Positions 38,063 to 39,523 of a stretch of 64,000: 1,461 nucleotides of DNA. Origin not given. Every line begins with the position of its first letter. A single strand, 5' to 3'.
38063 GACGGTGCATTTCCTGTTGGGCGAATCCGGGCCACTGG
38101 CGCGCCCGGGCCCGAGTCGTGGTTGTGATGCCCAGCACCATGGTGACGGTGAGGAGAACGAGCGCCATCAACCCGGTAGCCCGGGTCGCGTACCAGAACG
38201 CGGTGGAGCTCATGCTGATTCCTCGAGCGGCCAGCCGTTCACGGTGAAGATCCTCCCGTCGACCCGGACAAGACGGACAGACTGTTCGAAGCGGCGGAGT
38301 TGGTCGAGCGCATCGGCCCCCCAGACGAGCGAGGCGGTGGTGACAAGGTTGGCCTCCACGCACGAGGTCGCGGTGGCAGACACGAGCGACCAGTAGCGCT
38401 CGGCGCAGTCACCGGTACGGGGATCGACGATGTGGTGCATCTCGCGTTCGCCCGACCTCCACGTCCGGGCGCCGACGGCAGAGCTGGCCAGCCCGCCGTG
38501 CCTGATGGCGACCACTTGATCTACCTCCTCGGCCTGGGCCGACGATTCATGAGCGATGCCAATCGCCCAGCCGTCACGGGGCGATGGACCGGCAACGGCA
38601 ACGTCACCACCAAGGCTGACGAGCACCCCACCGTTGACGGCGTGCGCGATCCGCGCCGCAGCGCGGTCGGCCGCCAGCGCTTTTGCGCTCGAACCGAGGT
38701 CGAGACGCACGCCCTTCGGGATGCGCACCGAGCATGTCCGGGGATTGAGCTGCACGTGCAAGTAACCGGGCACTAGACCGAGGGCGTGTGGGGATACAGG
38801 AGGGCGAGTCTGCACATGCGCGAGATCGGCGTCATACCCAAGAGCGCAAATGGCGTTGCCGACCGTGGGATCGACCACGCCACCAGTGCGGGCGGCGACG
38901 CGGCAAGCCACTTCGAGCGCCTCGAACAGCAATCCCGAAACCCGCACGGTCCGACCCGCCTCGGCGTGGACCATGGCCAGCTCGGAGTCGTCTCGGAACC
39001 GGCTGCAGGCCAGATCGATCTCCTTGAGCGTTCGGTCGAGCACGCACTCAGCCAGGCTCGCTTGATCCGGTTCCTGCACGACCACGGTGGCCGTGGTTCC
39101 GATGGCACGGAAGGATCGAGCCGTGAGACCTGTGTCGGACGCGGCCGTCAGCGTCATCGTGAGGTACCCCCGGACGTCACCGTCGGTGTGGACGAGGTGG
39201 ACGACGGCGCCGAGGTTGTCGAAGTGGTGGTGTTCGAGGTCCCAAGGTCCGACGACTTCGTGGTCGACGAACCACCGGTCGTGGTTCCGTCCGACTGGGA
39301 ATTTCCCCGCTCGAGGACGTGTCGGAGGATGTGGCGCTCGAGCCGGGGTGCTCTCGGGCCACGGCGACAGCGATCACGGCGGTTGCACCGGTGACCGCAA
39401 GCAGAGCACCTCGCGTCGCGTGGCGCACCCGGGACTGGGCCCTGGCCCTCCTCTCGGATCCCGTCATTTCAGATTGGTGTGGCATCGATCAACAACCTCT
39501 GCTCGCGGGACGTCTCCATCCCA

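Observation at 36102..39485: Five-gene overlapping operon: anchor protein, ApbE, ferric-reductase-like TM protein, NuoF-like protein, ferredoxin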

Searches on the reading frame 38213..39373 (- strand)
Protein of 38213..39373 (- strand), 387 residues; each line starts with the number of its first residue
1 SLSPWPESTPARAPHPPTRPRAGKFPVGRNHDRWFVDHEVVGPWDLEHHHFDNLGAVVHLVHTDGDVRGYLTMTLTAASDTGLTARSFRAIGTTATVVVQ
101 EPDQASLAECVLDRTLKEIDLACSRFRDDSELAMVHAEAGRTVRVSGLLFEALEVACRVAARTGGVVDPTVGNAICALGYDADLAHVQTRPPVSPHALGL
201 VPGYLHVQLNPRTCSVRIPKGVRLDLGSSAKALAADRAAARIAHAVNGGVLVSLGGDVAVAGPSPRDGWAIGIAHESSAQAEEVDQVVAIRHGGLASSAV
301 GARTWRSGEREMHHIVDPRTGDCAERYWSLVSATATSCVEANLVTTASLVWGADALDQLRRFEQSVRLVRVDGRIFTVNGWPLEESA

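Call 9: search_protein_families(library=pfam, max_evalue=0.1, proteins=[window:38213-39373:-])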
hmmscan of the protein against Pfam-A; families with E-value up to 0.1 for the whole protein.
window:38213-39373:- (387 aa): 1 family
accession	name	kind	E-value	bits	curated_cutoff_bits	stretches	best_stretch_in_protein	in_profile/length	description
PF02424.20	ApbE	-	3.4e-43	148.5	25.6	1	92-360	2-256/266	ApbE family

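Call 12: find_homologous_proteins(query=window:38213-39373:-, max_evalue=1e-10)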
Query window:38213-39373:- (387 aa): 4540 proteins with E <= 1e-10 among 8000 candidates; the best 120 are listed.
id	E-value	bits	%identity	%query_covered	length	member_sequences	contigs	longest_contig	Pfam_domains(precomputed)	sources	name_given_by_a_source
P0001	1.6e-200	684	100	81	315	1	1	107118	PF02424.21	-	-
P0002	7.4e-182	623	80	95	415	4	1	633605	PF02424.21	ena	-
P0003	1.1e-180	619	85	88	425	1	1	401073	PF02424.21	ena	-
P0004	2.1e-180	618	82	93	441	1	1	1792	PF02424.21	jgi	jgi:thiamine biosynthesis lipoprotein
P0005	3.0e-168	578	85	81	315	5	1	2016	PF02424.21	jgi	jgi:thiamine biosynthesis lipoprotein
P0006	1.1e-163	563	84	81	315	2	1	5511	PF02424.21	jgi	jgi:thiamine biosynthesis lipoprotein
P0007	1.3e-163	563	82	81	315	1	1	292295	PF02424.21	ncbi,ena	-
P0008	4.1e-163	561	83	81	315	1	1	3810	PF02424.21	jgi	jgi:thiamine biosynthesis lipoprotein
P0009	3.8e-161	554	82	81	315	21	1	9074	PF02424.21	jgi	jgi:thiamine biosynthesis lipoprotein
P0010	1.4e-160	553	82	80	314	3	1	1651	PF02424.21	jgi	jgi:thiamine biosynthesis lipoprotein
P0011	6.7e-160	550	82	80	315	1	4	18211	PF02424.21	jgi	jgi:thiamine biosynthesis lipoprotein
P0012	4.7e-157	541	81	80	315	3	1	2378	PF02424.21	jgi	jgi:thiamine biosynthesis lipoprotein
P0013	8.4e-156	537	80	81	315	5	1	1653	PF02424.21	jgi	jgi:thiamine biosynthesis lipoprotein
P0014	7.9e-154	530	79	81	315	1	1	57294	PF02424.21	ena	-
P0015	1.9e-153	529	79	81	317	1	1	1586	PF02424.21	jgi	jgi:FAD:protein FMN transferase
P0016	7.1e-153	527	78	81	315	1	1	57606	PF02424.21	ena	-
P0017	2.4e-152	525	79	81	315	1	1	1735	PF02424.21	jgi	jgi:FAD:protein FMN transferase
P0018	2.3e-151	522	78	81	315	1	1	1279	PF02424.21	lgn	-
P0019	1.1e-142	494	74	81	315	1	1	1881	PF02424.21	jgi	jgi:FAD:protein FMN transferase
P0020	1.1e-138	480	74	81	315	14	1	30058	PF02424.21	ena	-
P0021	2.4e-138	479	72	81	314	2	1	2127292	PF02424.21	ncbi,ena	-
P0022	3.1e-137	476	74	80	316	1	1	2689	PF02424.21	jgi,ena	-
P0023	1.6e-136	473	72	81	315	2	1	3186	PF02424.21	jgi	jgi:FAD:protein FMN transferase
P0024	1.6e-136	473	74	79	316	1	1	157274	PF02424.21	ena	-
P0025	3.8e-136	472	74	79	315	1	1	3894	PF02424.21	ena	-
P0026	5.1e-136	472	74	78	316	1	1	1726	PF02424.21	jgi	-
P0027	5.5e-136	472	73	79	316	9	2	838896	PF02424.21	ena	-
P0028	3.4e-135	469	74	79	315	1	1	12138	PF02424.21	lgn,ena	-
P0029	8.6e-135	468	73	79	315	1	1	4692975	PF02424.21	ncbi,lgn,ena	-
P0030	9.5e-135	468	73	79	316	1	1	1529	PF02424.21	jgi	jgi:thiamine biosynthesis lipoprotein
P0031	2.0e-134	466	71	81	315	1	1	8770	PF02424.21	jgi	jgi:FAD:protein FMN transferase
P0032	2.0e-134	466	72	79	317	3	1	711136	PF02424.21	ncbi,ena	-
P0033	3.2e-134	466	70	81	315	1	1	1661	PF02424.21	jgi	jgi:FAD:protein FMN transferase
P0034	3.4e-134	466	72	79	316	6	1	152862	PF02424.21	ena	-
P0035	4.5e-134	465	73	79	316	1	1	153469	PF02424.21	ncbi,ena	-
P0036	9.2e-134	464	73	79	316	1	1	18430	PF02424.21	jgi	jgi:thiamine biosynthesis lipoprotein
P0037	1.1e-133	464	73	79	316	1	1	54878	PF02424.21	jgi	jgi:FAD:protein FMN transferase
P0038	1.5e-133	464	72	79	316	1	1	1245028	PF02424.21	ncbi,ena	-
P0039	2.5e-133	463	72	79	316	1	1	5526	PF02424.21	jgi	jgi:thiamine biosynthesis lipoprotein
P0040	2.9e-133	463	74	78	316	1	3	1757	PF02424.21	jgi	jgi:thiamine biosynthesis lipoprotein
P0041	7.8e-133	461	73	78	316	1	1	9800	PF02424.21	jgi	jgi:FAD:protein FMN transferase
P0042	1.1e-132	461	73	79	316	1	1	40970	PF02424.21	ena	-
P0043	5.0e-132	459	72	79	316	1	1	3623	PF02424.21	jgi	jgi:thiamine biosynthesis lipoprotein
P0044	6.4e-132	458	70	81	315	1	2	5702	PF02424.21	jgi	jgi:thiamine biosynthesis lipoprotein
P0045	7.9e-132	458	72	79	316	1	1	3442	PF02424.21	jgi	-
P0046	1.6e-131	457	73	79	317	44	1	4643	PF02424.21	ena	-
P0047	3.4e-131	456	71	79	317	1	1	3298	PF02424.21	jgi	jgi:FAD:protein FMN transferase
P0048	3.4e-131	456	70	81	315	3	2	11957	PF02424.21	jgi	-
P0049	3.5e-131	456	72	79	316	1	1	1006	PF02424.21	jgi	jgi:thiamine biosynthesis lipoprotein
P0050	6.3e-131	455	71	81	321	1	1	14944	PF02424.21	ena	-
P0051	7.6e-131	455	71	78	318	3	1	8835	PF02424.21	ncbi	-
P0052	8.4e-131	455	72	79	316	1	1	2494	PF02424.21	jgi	jgi:thiamine biosynthesis lipoprotein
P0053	3.7e-130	452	71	78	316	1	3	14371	PF02424.21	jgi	jgi:thiamine biosynthesis lipoprotein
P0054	4.0e-130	452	72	79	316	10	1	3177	PF02424.21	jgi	jgi:FAD:protein FMN transferase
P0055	4.8e-130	452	70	81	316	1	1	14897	PF02424.21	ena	-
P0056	5.2e-130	452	70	81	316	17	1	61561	PF02424.21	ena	-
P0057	5.4e-130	452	71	81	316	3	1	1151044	PF02424.21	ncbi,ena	-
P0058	7.8e-130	451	71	78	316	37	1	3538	PF02424.21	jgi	jgi:thiamine biosynthesis lipoprotein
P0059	2.4e-129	450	72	79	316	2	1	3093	PF02424.21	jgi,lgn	jgi:thiamine biosynthesis lipoprotein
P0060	2.5e-129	450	71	79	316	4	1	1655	PF02424.21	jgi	jgi:thiamine biosynthesis lipoprotein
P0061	3.4e-129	449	69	81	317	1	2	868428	PF02424.21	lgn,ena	-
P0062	4.0e-129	449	69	80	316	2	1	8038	PF02424.21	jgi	jgi:FAD:protein FMN transferase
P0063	5.0e-129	449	70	81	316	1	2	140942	PF02424.21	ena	-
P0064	5.4e-129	449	70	79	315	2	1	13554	PF02424.21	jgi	jgi:thiamine biosynthesis lipoprotein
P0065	6.1e-129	448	69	78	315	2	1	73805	PF02424.21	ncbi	-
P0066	7.4e-129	448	72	78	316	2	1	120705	PF02424.21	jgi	jgi:thiamine biosynthesis lipoprotein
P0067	8.2e-129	448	70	80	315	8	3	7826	PF02424.21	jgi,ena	-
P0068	9.7e-129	448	69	81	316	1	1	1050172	PF02424.21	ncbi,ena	-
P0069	9.7e-129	448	71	80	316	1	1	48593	PF02424.21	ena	-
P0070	1.3e-128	447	70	82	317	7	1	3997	PF02424.21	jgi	jgi:thiamine biosynthesis lipoprotein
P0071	1.7e-128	447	71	79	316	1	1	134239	PF02424.21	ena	-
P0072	1.9e-128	447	71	78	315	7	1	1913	PF02424.21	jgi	-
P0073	3.7e-128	446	68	83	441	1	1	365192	PF02424.21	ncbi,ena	-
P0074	4.5e-128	446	69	80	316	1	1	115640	PF02424.21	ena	-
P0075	4.7e-128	445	71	78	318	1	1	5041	PF02424.21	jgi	jgi:thiamine biosynthesis lipoprotein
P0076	5.6e-128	445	70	81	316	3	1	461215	PF02424.21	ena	-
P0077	1.0e-127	444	70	81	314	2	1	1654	PF02424.21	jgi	jgi:FAD:protein FMN transferase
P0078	1.0e-127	444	71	80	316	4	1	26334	PF02424.21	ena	-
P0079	1.4e-127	444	71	79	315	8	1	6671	PF02424.21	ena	-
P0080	1.4e-127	444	69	82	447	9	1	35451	PF02424.21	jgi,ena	-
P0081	2.1e-127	443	72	78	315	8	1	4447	PF02424.21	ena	-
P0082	2.9e-127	443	70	79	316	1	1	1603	PF02424.21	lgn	-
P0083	3.3e-127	443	72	78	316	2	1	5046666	PF02424.21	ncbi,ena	-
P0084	3.7e-127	443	67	85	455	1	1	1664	PF02424.21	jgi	jgi:FAD:protein FMN transferase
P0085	4.2e-127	442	70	79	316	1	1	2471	PF02424.21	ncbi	-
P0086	4.4e-127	442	68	81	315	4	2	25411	PF02424.21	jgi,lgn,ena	jgi:thiamine biosynthesis lipoprotein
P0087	4.5e-127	442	70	81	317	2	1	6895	PF02424.21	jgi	jgi:thiamine biosynthesis lipoprotein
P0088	4.7e-127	442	67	81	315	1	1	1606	PF02424.21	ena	-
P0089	6.6e-127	442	69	80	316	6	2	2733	PF02424.21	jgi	-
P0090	7.9e-127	441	70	78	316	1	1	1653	PF02424.21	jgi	jgi:thiamine biosynthesis lipoprotein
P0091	7.9e-127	441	68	81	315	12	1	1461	PF02424.21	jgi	-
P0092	8.1e-127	441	71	78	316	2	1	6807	PF02424.21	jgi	jgi:FAD:protein FMN transferase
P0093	9.4e-127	441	70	81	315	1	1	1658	PF02424.21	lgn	-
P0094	1.1e-126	441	71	78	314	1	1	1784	PF02424.21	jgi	jgi:thiamine biosynthesis lipoprotein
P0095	1.4e-126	441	70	80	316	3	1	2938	PF02424.21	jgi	jgi:thiamine biosynthesis lipoprotein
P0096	1.4e-126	441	70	79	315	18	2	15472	PF02424.21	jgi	jgi:thiamine biosynthesis lipoprotein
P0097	1.6e-126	441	69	80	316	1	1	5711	PF02424.21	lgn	-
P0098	1.9e-126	440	70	78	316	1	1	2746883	PF02424.21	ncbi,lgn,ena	-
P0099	2.4e-126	440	69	81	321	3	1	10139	PF02424.21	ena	-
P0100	2.6e-126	440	70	80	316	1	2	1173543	PF02424.21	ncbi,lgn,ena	-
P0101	3.2e-126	439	70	79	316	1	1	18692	PF02424.21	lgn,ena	-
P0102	4.0e-126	439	70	81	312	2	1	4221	PF02424.21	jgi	jgi:thiamine biosynthesis lipoprotein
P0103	4.6e-126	439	71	79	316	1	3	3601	PF02424.21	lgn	-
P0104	5.0e-126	439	70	80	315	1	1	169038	PF02424.21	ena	-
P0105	5.4e-126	439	71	78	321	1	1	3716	PF02424.21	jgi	jgi:thiamine biosynthesis lipoprotein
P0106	5.6e-126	439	70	78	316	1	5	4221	PF02424.21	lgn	-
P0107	6.1e-126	439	69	81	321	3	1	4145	PF02424.21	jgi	jgi:thiamine biosynthesis lipoprotein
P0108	6.9e-126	438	68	81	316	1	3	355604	PF02424.21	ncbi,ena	ncbi:MAG: FAD:protein FMN transferase [Acidimicrobiales bacterium]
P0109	7.2e-126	438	69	79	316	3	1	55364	PF02424.21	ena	-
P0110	1.1e-125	438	67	81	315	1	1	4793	PF02424.21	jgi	jgi:thiamine biosynthesis lipoprotein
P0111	1.2e-125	438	69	81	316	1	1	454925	PF02424.21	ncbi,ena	-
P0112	1.3e-125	437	69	81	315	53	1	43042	PF02424.21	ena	-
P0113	1.4e-125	437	70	79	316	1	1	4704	PF02424.21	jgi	jgi:thiamine biosynthesis lipoprotein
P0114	1.5e-125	437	68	80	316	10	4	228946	PF02424.21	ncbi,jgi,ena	-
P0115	1.6e-125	437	69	80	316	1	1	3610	PF02424.21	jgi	jgi:thiamine biosynthesis lipoprotein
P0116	2.0e-125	437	67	82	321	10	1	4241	PF02424.21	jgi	jgi:thiamine biosynthesis lipoprotein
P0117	3.3e-125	436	70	79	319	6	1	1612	PF02424.21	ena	-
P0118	3.7e-125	436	68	79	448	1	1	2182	PF02424.21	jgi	jgi:FAD:protein FMN transferase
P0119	5.4e-125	435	70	79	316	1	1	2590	PF02424.21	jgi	jgi:FAD:protein FMN transferase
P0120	7.7e-125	435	71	78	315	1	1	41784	PF02424.21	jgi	jgi:thiamine biosynthesis lipoprotein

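Call 30: search_solved_structures(query=window:38213-39157:-, max_evalue=0.00001, show_alignments=2)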
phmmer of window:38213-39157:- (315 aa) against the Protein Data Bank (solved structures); distinct sequences matched with E-value up to 0.00001: 13.
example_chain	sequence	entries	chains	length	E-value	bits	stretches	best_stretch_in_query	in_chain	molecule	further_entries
1vrm_A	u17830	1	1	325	8.8e-23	84.2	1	14-279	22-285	hypothetical protein TM1553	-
4xdt_A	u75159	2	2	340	8.9e-17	64.5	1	17-286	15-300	FAD:protein FMN transferase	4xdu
4ifu_A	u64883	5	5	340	6.3e-16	61.7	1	17-286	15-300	FAD:protein FMN transferase | Thiamine biosynthesis lipoprotein ApbE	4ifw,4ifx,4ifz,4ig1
7mgt_A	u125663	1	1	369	7.3e-16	61.5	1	17-286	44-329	FAD:protein FMN transferase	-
4xdr_A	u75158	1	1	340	1.6e-15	60.4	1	17-285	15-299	FAD:protein FMN transferase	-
3pnd_A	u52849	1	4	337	1.7e-14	57.1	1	28-304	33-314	Thiamine biosynthesis lipoprotein ApbE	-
6nxi_A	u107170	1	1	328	3.3e-14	56.1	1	18-282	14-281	FAD:protein FMN transferase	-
7esa_A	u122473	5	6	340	2.4e-13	53.3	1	19-292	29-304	FAD:protein FMN transferase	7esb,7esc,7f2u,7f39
6nxj_A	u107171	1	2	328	7.6e-13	51.6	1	18-282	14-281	FAD:protein FMN transferase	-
4xgw_A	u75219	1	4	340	2e-12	50.2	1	42-304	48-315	FAD:protein FMN transferase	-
2o18_A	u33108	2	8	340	7.2e-12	48.4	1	42-304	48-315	Thiamine biosynthesis lipoprotein apbE | FAD:protein FMN transferase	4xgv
4xgx_A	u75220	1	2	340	2.4e-11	46.7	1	51-304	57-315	FAD:protein FMN transferase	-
5mgy_H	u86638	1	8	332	4.8e-08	35.9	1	39-282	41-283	FAD:protein FMN transferase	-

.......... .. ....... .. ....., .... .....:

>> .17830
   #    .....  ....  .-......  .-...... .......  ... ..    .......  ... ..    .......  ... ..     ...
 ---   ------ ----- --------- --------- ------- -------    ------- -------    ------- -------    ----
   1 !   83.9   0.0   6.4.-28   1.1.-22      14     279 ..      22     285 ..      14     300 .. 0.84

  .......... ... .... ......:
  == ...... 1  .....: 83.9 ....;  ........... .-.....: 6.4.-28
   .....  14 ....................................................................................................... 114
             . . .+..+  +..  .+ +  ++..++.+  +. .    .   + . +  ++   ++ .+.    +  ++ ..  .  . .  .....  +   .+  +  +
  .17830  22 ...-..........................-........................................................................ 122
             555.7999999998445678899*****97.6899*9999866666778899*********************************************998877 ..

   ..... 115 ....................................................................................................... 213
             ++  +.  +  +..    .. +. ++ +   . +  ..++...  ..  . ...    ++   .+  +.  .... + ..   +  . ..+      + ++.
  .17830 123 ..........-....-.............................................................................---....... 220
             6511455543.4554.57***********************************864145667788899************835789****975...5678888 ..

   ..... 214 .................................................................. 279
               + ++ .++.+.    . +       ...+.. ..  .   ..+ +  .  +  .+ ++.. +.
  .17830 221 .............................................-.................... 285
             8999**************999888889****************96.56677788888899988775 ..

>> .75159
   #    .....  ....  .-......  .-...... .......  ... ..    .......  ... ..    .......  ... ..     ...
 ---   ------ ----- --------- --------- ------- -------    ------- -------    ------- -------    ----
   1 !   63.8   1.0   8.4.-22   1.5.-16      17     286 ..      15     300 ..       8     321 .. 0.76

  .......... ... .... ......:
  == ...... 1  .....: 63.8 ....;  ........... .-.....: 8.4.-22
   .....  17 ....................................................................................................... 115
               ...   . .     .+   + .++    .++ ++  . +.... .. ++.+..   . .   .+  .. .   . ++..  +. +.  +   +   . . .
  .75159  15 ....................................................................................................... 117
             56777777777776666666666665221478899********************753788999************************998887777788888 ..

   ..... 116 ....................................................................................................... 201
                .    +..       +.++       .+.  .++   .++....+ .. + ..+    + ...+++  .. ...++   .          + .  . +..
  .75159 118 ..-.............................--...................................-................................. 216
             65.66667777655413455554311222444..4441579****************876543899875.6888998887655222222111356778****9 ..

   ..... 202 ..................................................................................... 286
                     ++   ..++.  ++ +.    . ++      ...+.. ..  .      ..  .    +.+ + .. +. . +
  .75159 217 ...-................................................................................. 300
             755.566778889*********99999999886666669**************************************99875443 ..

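Call 40: find_encoding_contigs(protein=P0007, flank=4000, max_places=2)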
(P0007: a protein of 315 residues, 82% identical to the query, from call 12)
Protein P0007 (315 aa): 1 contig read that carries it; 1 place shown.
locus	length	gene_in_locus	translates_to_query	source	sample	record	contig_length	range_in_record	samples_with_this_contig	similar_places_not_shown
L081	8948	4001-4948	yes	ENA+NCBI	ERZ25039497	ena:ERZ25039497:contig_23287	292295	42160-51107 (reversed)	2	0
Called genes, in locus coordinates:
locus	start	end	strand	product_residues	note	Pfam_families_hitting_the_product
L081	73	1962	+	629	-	PF00672:HAMP (weak), PF00990:GGDEF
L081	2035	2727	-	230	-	PF00561:Abhydrolase_1, PF12146:Hydrolase_4 (weak), PF12697:Abhydrolase_6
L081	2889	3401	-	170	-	PF04264:YceI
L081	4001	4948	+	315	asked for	PF02424:ApbE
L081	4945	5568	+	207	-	PF01794:Ferric_reduct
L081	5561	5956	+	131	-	PF01512:Complex1_51K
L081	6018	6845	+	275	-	PF10589:NADH_4Fe-4S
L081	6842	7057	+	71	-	PF13459:Fer4_15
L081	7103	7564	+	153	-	PF13302:Acetyltransf_3 (weak), PF13527:Acetyltransf_9, PF00583:Acetyltransf_1, PF13673:Acetyltransf_10, PF13508:Acetyltransf_7, PF08445:FR47 (weak)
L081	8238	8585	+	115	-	PF02627:CMD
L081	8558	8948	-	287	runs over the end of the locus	PF03631:Virul_fac_BrkB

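Call 74: search_dna_similar(query=window:38213-39157:-, collection=plasmids, mode=protein, max_rows=40, max_evalue=1e-15)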
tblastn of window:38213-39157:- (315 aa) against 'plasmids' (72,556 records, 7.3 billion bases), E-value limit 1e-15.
Records with a match: 12; places in all: 13; records where one place covers at least 80% of the query: 12.
Best place of each record, by identity: <60% 12.
By first word of the organism name: Rhodococcus 4; Arthrobacter 3; Mycobacterium 1; Cnuibacter 1; Gordonia 1; Streptomyces 1; Alicyclobacillus 1.
By predicted mobility (MOB-suite, as given by PLSDB): non-mobilizable 5; mobilizable 4; conjugative 3.
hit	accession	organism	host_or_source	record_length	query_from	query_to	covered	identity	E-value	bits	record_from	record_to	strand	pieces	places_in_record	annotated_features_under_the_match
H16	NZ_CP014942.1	Rhodococcus sp. BH4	cell culture,sludge of membrane ...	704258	16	314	95%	41.7%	2e-51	189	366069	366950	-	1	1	FAD:protein FMN transferase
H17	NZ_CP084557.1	Arthrobacter sp. FW306-05-C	isolate,terrestrial sediment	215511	16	310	94%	42.1%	8e-50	184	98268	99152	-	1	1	FAD:protein FMN transferase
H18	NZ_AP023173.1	Rhodococcus qingshengii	-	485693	16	314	95%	41.3%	6e-51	187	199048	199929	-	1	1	FAD:protein FMN transferase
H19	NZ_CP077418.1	Rhodococcus qingshengii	pure culture,oil-contaminated water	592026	16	314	95%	40.7%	7e-51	187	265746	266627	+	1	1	FAD:protein FMN transferase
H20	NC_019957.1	Mycobacterium sp. JS623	-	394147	25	312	91%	42.2%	2e-47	177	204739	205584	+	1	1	FAD:protein FMN transferase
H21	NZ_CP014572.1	Arthrobacter sp. D5-1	cell culture,Soil cores containing ...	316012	16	310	94%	41.1%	1e-46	175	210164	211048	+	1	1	FAD:protein FMN transferase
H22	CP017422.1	Arthrobacter sp. ZXY-2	whole organism,soil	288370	16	313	95%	40.3%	9e-45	170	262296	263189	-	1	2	hypothetical protein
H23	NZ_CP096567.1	Rhodococcus qingshengii JCM 15477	sandy loam,soil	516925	20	310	92%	41.2%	3e-47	177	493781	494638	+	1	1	FAD:protein FMN transferase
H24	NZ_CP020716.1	Cnuibacter physcomitrellae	Physcomitrium patens,single cell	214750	8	312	97%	33.2%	7e-20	97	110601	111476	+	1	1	FAD:protein FMN transferase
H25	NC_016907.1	Gordonia polyisoprenivorans VH2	-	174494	15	310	94%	34.2%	1e-31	131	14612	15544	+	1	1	FAD:protein FMN transferase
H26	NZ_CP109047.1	Streptomyces sp. NBC_00637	-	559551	16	314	95%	32.8%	2e-21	101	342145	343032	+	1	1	FAD:protein FMN transferase | 2Fe-2S iron-sulfur cluster-binding protein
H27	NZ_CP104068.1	Alicyclobacillus fastidiosus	cell culture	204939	16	281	84%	28.3%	7e-19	94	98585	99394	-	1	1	FAD:protein FMN transferase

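Call 75: get_annotated_region(hit=H25, flank=4000)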
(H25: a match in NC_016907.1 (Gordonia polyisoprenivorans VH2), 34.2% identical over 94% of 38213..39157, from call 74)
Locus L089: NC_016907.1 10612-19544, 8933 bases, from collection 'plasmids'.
description: Gordonia polyisoprenivorans VH2 plasmid p174, complete sequence
organism: Gordonia polyisoprenivorans VH2 (NCBI taxid 1112204)
taxonomy: Bacteria; Actinomycetota; Actinomycetes; Mycobacteriales; Gordoniaceae; Gordonia; Gordonia polyisoprenivorans; Gordonia polyisoprenivorans VH2
host: -; source: -; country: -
typing (MOB-suite, as given by PLSDB): non-mobilizable
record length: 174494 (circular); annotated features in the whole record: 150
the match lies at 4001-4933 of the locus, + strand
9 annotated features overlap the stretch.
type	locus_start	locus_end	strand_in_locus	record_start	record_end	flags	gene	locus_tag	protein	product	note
CDS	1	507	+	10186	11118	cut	-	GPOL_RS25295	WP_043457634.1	chlorophyllase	-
CDS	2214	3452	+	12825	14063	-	-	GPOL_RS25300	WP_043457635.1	oxygenase MpaB family protein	-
CDS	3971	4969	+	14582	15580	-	-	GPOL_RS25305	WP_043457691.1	FAD:protein FMN transferase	-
CDS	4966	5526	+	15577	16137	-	-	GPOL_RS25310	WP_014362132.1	ferric reductase-like transmembrane domain-containing protein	-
CDS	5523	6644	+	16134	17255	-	-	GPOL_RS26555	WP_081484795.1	NADH-ubiquinone oxidoreductase-F iron-sulfur binding region domain-containing protein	-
CDS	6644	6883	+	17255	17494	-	-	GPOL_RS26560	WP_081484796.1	ferredoxin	-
CDS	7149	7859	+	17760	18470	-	-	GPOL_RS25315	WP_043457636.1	TetR/AcrR family transcriptional regulator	-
CDS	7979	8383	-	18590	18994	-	-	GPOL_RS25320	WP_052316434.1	TIGR03618 family F420-dependent PPOX class oxidoreductase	GO:0008150 - biological_process [Evidence IEA]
CDS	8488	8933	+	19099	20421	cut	-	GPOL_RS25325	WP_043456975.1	IS256 family transposase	-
